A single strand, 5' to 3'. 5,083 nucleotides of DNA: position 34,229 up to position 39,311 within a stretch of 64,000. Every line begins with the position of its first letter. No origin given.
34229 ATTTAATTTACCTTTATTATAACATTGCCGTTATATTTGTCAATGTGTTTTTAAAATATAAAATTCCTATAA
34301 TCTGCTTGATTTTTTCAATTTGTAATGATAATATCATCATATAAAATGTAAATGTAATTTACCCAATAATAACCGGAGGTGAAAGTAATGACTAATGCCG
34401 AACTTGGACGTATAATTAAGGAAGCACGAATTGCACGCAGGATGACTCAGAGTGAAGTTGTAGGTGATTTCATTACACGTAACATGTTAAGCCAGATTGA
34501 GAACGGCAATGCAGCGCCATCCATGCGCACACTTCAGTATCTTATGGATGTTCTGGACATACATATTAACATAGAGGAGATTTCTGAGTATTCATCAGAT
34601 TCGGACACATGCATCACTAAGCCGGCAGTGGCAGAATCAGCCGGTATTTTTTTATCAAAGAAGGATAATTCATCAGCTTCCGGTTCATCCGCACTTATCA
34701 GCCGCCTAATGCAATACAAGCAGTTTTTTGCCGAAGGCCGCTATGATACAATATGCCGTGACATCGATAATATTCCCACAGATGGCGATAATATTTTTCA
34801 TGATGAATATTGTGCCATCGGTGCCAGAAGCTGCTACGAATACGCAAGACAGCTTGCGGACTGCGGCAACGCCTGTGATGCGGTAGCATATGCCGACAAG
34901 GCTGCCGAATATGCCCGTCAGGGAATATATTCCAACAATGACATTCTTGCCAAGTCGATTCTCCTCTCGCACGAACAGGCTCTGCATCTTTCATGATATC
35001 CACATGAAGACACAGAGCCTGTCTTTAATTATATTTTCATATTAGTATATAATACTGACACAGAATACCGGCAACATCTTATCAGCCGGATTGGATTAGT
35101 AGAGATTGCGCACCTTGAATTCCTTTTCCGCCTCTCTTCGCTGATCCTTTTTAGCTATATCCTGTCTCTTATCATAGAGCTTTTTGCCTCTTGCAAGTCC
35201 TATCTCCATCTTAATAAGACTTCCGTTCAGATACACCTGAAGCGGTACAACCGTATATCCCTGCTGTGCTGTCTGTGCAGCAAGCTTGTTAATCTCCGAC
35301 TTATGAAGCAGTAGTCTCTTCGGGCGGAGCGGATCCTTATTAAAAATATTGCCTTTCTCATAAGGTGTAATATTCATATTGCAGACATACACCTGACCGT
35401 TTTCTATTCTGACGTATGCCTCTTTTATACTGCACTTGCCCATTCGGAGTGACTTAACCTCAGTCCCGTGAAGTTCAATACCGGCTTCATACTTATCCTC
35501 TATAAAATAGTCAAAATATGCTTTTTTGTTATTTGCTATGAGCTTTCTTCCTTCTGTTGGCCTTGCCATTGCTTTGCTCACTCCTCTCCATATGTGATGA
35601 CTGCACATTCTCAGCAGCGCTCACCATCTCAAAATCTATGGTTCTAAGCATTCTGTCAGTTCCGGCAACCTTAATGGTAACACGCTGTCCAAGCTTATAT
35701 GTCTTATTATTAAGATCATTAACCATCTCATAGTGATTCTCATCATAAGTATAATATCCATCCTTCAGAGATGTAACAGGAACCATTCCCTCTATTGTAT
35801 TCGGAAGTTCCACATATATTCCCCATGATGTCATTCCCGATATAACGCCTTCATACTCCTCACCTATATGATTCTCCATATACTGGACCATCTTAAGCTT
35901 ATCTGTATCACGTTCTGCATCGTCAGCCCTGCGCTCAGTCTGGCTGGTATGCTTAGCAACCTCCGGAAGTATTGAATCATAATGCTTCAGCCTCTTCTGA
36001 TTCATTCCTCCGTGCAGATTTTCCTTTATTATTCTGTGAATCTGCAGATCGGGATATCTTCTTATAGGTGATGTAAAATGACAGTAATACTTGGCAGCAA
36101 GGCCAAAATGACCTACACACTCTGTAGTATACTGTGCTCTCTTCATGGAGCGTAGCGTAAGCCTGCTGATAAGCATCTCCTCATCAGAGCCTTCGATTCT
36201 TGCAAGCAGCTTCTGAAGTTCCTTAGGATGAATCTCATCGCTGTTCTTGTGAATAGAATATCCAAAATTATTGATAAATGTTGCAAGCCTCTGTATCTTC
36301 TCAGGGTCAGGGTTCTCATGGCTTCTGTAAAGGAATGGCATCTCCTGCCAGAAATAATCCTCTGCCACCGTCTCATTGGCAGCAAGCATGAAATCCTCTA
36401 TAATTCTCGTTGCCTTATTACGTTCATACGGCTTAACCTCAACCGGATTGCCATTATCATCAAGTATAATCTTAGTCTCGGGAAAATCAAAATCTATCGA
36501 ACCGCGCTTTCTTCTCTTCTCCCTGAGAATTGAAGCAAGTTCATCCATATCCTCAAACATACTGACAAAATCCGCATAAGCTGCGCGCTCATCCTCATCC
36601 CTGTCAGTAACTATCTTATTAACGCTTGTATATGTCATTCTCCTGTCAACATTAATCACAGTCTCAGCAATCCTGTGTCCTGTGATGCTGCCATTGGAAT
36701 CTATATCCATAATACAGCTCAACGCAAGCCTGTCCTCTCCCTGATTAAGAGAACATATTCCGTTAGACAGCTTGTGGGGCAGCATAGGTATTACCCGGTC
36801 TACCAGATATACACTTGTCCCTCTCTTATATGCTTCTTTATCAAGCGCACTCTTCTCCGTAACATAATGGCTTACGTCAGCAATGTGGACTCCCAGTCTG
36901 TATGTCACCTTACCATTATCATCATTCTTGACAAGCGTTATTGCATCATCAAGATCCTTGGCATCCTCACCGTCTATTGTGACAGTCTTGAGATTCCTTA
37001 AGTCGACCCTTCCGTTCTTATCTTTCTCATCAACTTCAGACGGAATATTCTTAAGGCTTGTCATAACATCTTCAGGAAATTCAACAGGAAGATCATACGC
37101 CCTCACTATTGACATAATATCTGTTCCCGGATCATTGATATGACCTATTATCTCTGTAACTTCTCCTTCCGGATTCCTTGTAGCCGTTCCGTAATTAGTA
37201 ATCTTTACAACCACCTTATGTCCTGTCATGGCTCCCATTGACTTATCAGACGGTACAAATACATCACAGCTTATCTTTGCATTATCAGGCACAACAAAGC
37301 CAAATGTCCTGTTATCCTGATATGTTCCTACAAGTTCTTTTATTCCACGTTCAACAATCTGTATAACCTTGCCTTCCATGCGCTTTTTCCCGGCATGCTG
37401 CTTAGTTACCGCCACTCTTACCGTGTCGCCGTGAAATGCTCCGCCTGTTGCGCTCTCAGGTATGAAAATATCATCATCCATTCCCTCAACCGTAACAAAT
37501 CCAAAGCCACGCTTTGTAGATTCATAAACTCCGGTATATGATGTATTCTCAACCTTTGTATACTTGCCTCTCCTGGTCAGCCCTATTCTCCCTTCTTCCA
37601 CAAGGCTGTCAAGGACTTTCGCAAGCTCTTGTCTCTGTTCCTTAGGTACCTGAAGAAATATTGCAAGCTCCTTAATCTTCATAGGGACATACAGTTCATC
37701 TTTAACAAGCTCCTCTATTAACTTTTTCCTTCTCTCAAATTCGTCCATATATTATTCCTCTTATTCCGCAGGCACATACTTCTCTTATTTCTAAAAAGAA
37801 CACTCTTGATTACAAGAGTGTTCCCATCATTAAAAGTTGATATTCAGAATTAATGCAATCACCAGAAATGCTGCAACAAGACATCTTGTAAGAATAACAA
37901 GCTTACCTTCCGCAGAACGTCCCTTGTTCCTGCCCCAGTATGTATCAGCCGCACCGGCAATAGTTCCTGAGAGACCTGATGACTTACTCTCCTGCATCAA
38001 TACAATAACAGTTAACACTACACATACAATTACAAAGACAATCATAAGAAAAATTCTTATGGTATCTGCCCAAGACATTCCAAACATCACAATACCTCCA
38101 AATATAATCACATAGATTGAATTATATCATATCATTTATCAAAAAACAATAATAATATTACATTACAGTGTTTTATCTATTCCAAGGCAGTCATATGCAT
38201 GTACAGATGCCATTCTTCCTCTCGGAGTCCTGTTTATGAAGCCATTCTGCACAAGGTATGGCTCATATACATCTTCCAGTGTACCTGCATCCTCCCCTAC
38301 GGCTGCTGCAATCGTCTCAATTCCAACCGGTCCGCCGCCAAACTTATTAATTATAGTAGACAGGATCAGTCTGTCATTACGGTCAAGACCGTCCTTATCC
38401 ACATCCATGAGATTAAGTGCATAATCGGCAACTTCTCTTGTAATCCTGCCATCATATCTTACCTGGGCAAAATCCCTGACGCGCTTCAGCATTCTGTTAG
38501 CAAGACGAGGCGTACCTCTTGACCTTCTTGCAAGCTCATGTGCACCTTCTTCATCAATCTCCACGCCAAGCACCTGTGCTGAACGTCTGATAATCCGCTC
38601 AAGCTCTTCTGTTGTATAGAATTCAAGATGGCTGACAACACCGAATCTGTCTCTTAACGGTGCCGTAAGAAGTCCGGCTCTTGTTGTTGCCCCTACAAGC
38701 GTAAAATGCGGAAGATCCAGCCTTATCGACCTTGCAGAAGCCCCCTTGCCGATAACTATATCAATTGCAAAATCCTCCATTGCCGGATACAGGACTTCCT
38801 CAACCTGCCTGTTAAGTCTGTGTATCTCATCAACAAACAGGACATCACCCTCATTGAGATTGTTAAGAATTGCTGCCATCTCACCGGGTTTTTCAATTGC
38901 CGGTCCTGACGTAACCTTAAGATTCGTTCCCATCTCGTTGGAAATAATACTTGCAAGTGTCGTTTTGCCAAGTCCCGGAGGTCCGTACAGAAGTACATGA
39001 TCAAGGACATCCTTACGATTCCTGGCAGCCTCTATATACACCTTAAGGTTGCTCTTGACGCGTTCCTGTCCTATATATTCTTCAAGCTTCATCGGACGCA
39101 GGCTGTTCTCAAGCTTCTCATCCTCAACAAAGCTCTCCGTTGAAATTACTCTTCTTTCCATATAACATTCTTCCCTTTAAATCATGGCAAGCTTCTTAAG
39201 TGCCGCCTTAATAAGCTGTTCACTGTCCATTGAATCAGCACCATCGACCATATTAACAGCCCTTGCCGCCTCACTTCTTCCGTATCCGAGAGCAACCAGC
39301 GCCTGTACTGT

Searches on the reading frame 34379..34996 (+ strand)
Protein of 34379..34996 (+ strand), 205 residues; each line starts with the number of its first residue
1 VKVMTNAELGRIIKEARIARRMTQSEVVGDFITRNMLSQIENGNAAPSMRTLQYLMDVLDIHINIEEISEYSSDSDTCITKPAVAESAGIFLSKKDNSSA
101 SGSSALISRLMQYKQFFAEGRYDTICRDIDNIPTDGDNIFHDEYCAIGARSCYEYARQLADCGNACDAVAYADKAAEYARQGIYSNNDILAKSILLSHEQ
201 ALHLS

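Call 40: search_protein_families(library=pfam, proteins=[window:34379-34996:+], max_evalue=0.001)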
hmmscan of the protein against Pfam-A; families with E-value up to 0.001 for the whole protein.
window:34379-34996:+ (205 aa): 3 families
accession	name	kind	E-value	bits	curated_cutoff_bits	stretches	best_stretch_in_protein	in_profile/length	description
PF01381.28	HTH_3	-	5.4e-08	33.2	23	1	13-63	1-52/55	Helix-turn-helix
PF12844.13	HTH_19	-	8.6e-05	22.8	30.2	1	10-52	1-44/64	Helix-turn-helix domain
PF13560.12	HTH_31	-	9.3e-05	23.1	27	1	8-60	1-55/64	Helix-turn-helix domain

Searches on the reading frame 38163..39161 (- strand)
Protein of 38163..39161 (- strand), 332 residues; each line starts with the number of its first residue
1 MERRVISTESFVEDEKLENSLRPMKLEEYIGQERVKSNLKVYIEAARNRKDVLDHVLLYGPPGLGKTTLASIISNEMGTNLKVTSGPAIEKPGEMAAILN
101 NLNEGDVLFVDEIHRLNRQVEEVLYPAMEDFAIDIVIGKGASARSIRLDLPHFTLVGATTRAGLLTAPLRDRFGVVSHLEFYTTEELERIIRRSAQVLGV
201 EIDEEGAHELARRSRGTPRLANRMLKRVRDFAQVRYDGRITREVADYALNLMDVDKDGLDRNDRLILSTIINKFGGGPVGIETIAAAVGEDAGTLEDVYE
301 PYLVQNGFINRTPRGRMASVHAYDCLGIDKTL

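Call 37: list_cluster_members(proteins=[window:38163-39161:-, window:35529-37748:-, window:41453-42736:+, window:42849-44432:+, window:45532-46791:-])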
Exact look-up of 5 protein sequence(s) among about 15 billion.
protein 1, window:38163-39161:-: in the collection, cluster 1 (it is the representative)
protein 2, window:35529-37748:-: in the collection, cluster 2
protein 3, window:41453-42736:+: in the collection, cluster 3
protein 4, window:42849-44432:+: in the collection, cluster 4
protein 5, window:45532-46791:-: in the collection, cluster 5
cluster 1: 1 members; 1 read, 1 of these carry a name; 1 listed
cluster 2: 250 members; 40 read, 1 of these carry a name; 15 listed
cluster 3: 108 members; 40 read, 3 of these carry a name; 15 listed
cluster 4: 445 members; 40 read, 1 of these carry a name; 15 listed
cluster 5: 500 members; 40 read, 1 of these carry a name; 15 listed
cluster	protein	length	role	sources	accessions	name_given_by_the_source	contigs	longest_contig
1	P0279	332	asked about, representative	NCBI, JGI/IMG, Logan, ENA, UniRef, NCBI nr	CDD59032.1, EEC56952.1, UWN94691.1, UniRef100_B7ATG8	Holliday junction branch migration DNA helicase RuvB [[Bacteroides] pectinophilus] | Holliday junction DNA helicase RuvB | Holliday junction branch migration complex subunit RuvB n=2 Tax=[Bacteroides] ...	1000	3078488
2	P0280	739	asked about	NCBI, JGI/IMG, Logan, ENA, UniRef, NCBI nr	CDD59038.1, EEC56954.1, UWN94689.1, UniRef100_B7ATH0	ribonuclease R [[Bacteroides] pectinophilus] | ribonuclease R | Ribonuclease R n=2 Tax=[Bacteroides] pectinophilus TaxID=384638 RepID=B7ATH0_9FIRM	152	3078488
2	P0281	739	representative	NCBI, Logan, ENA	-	-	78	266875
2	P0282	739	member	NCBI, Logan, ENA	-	-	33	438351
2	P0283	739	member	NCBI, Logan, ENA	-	-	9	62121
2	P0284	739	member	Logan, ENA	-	-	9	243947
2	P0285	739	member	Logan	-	-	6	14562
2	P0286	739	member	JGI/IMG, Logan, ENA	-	-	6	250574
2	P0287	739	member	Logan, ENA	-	-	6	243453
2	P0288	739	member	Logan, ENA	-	-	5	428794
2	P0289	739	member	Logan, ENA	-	-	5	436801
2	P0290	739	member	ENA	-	-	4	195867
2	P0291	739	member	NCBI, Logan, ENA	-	-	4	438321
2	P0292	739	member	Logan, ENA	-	-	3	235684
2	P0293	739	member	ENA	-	-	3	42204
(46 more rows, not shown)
